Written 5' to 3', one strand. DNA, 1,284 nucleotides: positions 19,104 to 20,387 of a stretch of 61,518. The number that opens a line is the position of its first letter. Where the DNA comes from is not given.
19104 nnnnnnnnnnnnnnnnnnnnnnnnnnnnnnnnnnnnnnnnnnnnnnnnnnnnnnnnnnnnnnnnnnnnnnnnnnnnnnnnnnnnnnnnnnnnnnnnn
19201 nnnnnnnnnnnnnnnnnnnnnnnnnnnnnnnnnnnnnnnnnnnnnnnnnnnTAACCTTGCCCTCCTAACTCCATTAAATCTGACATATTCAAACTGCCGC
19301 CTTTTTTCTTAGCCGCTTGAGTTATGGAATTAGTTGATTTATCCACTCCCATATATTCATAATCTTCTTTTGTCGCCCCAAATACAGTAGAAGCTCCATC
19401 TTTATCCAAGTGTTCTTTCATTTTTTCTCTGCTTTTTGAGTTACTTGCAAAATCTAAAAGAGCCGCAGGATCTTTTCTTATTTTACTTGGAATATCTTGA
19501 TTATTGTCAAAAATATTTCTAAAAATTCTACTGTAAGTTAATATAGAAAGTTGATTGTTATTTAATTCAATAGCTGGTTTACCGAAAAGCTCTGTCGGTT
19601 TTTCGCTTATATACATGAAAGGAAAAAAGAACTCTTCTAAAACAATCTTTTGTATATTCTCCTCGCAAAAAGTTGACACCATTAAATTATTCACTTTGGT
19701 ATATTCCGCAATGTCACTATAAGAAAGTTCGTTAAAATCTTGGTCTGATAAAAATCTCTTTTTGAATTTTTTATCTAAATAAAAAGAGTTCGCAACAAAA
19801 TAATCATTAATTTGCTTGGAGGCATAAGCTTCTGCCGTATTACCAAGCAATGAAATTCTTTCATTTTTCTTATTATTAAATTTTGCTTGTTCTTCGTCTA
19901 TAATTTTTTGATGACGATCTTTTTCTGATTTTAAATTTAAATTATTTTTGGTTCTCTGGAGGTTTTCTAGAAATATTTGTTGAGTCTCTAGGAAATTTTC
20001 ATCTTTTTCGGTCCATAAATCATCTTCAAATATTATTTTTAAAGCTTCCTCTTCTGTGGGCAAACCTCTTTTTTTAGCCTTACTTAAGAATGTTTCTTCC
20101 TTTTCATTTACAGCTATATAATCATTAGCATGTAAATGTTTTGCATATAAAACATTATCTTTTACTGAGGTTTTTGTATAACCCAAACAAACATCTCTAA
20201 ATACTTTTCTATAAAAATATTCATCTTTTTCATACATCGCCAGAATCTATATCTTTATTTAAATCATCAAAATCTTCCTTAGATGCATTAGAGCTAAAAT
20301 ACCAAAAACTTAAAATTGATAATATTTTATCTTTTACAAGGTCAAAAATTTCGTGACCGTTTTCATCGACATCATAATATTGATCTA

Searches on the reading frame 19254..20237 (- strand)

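Call 27: search_protein_families(library=phrogs, proteins=[window:19254-20237:-], max_evalue=0.01)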
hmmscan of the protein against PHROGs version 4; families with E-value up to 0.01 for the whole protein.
window:19254-20237:- (328 aa): 1 family
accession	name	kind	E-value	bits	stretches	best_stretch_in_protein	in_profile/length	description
phrog_38503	-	unknown function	0.0084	17.1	0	28-133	47-155/166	-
